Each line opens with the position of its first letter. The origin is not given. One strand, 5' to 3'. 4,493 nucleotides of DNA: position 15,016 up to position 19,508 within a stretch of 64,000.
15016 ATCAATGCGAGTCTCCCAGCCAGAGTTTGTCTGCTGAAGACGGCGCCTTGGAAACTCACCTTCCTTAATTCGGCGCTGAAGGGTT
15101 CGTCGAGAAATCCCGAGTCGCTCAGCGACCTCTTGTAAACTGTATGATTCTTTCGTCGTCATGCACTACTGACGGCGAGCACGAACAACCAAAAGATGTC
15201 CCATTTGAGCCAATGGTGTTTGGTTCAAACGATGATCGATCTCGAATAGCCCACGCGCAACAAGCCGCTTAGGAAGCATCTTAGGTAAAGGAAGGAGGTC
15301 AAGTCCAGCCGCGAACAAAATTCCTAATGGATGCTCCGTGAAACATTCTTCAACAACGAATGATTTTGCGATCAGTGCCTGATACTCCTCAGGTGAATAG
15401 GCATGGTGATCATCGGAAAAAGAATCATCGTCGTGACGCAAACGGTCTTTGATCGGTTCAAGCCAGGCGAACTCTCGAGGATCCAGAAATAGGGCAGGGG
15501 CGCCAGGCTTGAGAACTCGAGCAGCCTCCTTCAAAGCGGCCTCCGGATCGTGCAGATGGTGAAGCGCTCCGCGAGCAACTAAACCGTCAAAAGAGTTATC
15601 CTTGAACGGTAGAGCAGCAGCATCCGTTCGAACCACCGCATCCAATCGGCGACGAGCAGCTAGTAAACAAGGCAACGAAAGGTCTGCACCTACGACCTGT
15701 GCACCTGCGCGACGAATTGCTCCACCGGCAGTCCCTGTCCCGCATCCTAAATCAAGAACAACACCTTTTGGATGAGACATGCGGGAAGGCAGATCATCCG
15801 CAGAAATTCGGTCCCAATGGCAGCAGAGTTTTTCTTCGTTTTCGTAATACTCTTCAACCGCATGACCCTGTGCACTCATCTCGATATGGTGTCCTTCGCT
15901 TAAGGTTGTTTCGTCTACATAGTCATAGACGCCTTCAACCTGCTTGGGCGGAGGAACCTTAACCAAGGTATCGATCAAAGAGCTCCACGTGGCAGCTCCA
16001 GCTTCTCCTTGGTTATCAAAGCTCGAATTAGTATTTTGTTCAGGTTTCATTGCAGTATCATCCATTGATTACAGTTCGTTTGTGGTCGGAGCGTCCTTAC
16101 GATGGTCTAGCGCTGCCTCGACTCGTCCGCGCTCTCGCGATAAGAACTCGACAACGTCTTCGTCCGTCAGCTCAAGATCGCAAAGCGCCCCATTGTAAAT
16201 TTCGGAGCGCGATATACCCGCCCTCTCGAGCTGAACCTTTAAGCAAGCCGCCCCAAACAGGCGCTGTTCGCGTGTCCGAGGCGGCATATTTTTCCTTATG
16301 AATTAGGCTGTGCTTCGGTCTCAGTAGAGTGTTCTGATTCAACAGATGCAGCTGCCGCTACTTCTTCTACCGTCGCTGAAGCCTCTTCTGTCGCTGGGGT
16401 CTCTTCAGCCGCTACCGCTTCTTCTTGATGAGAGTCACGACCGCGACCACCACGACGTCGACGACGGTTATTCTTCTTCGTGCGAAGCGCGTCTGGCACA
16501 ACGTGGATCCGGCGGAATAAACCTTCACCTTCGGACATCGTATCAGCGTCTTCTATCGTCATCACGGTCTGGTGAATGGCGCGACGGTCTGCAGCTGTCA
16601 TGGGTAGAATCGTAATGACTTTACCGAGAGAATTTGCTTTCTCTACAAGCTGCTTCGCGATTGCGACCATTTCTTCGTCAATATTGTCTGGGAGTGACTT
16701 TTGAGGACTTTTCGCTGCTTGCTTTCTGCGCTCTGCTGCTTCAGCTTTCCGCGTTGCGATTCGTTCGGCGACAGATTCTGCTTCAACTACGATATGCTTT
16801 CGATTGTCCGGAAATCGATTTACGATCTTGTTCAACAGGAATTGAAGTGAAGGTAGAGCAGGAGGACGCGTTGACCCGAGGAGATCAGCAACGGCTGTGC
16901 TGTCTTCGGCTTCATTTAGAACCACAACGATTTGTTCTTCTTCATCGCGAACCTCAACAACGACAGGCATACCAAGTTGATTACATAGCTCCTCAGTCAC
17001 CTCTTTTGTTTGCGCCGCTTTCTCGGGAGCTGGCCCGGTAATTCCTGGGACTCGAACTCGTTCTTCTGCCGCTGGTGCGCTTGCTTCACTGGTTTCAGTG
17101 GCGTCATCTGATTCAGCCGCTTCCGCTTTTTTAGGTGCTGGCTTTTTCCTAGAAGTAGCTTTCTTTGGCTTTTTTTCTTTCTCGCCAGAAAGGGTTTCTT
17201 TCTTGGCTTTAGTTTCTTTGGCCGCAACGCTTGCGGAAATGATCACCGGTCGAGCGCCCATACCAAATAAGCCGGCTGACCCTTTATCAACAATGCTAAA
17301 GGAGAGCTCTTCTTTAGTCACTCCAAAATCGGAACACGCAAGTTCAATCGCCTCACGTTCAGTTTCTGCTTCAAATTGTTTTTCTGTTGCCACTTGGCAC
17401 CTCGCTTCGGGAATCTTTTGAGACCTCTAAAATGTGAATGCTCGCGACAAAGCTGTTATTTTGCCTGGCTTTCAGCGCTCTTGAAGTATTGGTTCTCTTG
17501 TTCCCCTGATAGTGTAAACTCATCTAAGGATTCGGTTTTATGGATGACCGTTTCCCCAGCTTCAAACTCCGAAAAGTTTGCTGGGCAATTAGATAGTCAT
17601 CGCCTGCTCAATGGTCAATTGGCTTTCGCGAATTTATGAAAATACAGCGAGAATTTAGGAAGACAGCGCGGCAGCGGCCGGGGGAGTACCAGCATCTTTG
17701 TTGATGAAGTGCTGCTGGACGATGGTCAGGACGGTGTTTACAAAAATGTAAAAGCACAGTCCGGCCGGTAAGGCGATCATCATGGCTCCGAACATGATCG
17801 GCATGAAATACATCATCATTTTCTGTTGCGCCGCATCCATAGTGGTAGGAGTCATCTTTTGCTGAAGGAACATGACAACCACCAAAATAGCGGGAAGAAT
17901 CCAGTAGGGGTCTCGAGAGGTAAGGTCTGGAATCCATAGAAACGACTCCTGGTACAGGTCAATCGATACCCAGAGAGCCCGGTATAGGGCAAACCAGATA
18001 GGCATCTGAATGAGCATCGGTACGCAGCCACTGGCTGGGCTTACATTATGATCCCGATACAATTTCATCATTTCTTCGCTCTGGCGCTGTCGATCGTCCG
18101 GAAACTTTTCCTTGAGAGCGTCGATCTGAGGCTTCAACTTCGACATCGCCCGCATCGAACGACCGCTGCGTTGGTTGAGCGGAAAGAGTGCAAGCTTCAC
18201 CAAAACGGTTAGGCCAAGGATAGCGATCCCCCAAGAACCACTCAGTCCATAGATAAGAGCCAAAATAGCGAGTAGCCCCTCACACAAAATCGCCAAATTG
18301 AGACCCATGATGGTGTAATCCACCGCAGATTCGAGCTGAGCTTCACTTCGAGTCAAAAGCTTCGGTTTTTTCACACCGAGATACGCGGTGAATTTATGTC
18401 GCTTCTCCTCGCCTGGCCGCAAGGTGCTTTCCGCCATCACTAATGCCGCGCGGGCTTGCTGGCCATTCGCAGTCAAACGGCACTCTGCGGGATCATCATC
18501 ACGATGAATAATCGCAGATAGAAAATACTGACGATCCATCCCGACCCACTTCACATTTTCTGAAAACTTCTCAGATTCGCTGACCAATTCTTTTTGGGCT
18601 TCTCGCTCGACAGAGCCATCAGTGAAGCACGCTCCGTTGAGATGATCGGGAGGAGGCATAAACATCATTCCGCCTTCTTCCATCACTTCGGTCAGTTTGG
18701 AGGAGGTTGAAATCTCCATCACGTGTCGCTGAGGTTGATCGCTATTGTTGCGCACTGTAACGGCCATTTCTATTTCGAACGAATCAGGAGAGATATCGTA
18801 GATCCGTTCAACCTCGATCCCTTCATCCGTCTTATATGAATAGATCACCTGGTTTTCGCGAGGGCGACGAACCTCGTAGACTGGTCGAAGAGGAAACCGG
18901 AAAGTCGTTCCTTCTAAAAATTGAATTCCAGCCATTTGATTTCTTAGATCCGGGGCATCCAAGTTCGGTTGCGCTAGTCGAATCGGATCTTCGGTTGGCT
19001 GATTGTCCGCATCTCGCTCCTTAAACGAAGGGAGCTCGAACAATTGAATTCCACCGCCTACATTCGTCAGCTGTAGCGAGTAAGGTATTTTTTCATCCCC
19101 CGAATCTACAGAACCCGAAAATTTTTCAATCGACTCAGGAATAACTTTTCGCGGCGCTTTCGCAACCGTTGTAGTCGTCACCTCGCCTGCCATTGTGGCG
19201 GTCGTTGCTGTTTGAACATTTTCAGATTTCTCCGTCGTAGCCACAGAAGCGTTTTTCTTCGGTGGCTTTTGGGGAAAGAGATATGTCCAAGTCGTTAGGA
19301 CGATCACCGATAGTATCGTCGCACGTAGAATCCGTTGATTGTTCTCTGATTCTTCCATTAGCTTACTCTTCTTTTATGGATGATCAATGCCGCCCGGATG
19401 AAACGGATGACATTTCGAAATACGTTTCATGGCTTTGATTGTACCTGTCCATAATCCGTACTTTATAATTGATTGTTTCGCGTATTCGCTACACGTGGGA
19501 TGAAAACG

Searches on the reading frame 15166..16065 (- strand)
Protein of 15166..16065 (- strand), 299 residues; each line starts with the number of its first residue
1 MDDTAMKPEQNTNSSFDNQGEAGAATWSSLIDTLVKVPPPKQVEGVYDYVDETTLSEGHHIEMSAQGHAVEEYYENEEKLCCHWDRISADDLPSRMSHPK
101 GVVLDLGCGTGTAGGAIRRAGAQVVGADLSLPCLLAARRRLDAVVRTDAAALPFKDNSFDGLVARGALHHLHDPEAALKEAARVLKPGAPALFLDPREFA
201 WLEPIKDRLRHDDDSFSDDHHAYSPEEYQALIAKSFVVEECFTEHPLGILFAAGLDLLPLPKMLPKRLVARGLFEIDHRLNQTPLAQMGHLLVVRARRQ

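Call 8: search_protein_families(library=ncbifam, proteins=[window:15166-16065:-])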
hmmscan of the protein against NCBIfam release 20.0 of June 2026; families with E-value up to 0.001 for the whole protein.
window:15166-16065:- (299 aa): 31 families (the best 25 are shown)
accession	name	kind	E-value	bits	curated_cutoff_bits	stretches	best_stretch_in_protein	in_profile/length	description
NF045667.1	MTase_DVU1556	equivalog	1.3e-20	73.8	155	1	98-189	21-115/213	DVU_1556 family methyltransferase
NF001241.0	PRK00216.1-2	equivalog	4.6e-17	62.4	327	1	98-189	50-143/231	demethylmenaquinone methyltransferase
TIGR01934.1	MenG_MenH_UbiE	subfamily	8.7e-15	54.6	158.35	1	99-201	39-149/223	ubiquinone/menaquinone biosynthesis methyltransferase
NF007610.0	PRK10258.1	equivalog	7.9e-13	48.3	342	1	65-190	12-135/251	malonyl-ACP O-methyltransferase BioC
NF001244.0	PRK00216.1-5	equivalog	9.4e-13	48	216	1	98-195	47-155/236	bifunctional demethylmenaquinone methyltransferase/2-methoxy-6-polyprenyl-1,4-benzoquinol methylase UbiE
TIGR02072.1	BioC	equivalog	4.3e-12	46.4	184.95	1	100-193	35-132/244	malonyl-ACP O-methyltransferase BioC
NF047649.1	MTase_UXPK_star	exception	2e-11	43.5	460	1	98-193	76-181/283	methyltransferase/UXPK-star double selenoprotein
NF043040.1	corrin_prot_MT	hypoth_equivalog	5.7e-11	42.2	180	1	91-189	33-143/216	corrinoid protein-associated methyltransferase CpaM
NF041537.1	ArsM_AhpD_UU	exception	1.7e-10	40.2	510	1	102-194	79-181/345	arsenite methyltransferase/AhpD domain selenoprotein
NF045823.1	PthPhpthDimycoMt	equivalog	3.1e-08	33.1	300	1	103-199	70-172/256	phthiotriol/phenolphthiotriol dimycocerosates methyltransferase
NF004452.0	PRK05785.1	equivalog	3.2e-08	33.3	207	1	100-185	52-137/228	hypothetical protein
NF001240.0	PRK00216.1-1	equivalog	3.3e-08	32.9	378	1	102-195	66-170/251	bifunctional demethylmenaquinone methyltransferase/2-methoxy-6-polyprenyl-1,4-benzoquinol methylase UbiE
NF045825.1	FAmtase_mtf2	equivalog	4e-08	32.8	400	1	103-198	62-163/248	fatty-acid O-methyltransferase Mtf2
NF045882.1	PLipidMtase_Leg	equivalog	5.7e-08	32.8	390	1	94-205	37-153/207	phospholipid N-methyltransferase PmtA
NF041536.1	ArsM_DUF2284_UU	exception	8.1e-08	31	575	1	102-195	79-182/459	arsenite methyltransferase/DUF2284 domain selenoprotein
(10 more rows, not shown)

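Call 9: search_protein_families(library=pfam, proteins=[window:15166-16065:-])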
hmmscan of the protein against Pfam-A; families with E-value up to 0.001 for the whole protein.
window:15166-16065:- (299 aa): 7 families
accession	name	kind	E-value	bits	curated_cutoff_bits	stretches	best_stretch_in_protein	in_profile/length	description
PF08241.18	Methyltransf_11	-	6.4e-23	81.7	21.2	1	104-189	1-91/95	Methyltransferase domain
PF13649.12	Methyltransf_25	-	2.1e-20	73.6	27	1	103-188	1-96/97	Methyltransferase domain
PF13489.12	Methyltransf_23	-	5.3e-16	59.2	27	1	91-207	11-131/164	Methyltransferase domain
PF08242.18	Methyltransf_12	-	3e-15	57.2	30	1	104-189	1-96/98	Methyltransferase domain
PF13847.12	Methyltransf_31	-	2.6e-13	50.3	27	1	98-198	2-114/145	Methyltransferase domain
PF01209.24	Ubie_methyltran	-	2.1e-07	31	20.1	1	102-192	50-150/233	ubiE/COQ5 methyltransferase family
PF07021.18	MetW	-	0.00012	22.2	21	1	99-185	13-102/193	Methionine biosynthesis protein MetW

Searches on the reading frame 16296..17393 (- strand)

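Call 8: search_protein_families(library=ncbifam, proteins=[window:16296-17393:-])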
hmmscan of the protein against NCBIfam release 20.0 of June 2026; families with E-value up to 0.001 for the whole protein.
window:16296-17393:- (365 aa): 1 family
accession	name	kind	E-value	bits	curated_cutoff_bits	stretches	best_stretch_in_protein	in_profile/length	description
NF041568.1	Jag_EloR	equivalog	3e-23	82.9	145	2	8-228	5-157/203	RNA-binding cell elongation regulator Jag/EloR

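Call 57: search_protein_families(library=pfam, proteins=[window:16296-17393:-], max_evalue=0.0001)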
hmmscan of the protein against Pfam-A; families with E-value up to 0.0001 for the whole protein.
window:16296-17393:- (365 aa): 2 families
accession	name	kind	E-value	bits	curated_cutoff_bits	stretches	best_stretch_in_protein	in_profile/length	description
PF14804.11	Jag_N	-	6.1e-14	52.6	25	1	7-56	1-50/50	Jag N-terminus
PF01424.28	R3H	-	9.5e-11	42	26.8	1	241-299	2-59/60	R3H domain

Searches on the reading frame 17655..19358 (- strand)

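Call 8: search_protein_families(library=ncbifam, proteins=[window:17655-19358:-])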
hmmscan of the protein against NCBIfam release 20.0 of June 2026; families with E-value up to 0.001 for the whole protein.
window:17655-19358:- (567 aa): 23 families
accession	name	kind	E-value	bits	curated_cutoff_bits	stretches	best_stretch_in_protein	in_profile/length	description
NF002352.0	PRK01318.1-3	equivalog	2.9e-98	330.4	447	1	35-559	37-555/562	membrane protein insertase YidC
NF002353.0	PRK01318.1-4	equivalog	2.6e-79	267.4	365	1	5-558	3-578/596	membrane protein insertase YidC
NF002357.0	PRK01318.2-4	equivalog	1.5e-78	264.8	479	2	260-554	233-514/532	membrane protein insertase YidC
NF002351.0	PRK01318.1-1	equivalog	1.1e-75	255.5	740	1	169-554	147-532/545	membrane protein insertase YidC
TIGR03592.1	yidC_oxa1_cterm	subfamily_domain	2.9e-67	226.4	84.3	1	375-554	1-191/191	membrane protein insertase YidC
NF002356.0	PRK01318.2-3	equivalog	1.1e-59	202.5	460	1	15-553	10-572/627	membrane protein insertase YidC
NF002354.0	PRK01318.2-1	equivalog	3.2e-53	181.1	1094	1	322-554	303-532/548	membrane protein insertase YidC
NF002355.0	PRK01318.2-2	equivalog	3.4e-47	161.2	891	1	251-555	261-596/602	membrane protein insertase YidC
NF002803.0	PRK02944.1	equivalog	1.6e-44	152.3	377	1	372-553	55-241/255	YidC family membrane integrase SpoIIIJ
NF002350.0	PRK01315.1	equivalog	3.2e-40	138.3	282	2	375-466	41-132/329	membrane protein insertase YidC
NF002168.0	PRK01001.1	equivalog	1.9e-38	132.4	670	1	362-555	562-777/795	membrane protein insertase YidC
NF002359.0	PRK01318.2-6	equivalog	3.3e-34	118.2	600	1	247-547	249-572/624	membrane protein insertase YidC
NF002734.0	PRK02654.1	equivalog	5.6e-31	107.8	324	2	362-462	13-116/384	membrane protein insertase YidC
NF002358.0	PRK01318.2-5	equivalog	1e-30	107.1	605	1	364-554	329-537/545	membrane protein insertase YidC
TIGR03593.1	yidC_nterm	equivalog_domain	9.5e-30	104.4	58.25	1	7-350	1-343/363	membrane protein insertase YidC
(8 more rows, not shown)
